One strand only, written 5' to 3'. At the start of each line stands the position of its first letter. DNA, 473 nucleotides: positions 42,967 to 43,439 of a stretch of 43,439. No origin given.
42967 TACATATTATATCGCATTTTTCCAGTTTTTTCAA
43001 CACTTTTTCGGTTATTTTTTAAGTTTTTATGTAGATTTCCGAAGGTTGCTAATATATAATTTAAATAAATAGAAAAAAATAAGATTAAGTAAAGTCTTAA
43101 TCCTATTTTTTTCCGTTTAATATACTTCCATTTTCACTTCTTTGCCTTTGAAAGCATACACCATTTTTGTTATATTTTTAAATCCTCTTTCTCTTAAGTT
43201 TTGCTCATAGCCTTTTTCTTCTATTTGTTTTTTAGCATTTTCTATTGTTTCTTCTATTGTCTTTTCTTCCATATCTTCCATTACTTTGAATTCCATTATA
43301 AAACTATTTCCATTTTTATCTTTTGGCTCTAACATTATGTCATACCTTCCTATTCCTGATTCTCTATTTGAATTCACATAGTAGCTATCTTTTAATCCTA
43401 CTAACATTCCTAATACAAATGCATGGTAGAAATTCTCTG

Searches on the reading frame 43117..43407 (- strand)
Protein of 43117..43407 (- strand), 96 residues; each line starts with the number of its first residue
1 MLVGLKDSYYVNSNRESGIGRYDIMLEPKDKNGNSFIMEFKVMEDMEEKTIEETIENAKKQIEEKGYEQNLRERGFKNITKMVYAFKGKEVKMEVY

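Call 83: search_protein_families(library=pfam, proteins=[window:43117-43407:-], max_evalue=0.001)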
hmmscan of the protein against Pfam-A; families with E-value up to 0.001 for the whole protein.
window:43117-43407:- (96 aa): 1 family
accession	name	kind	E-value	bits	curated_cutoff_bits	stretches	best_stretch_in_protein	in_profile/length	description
PF08011.17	PDDEXK_9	-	6.9e-18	65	25.5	1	3-93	14-102/105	PD-(D/E)XK nuclease superfamily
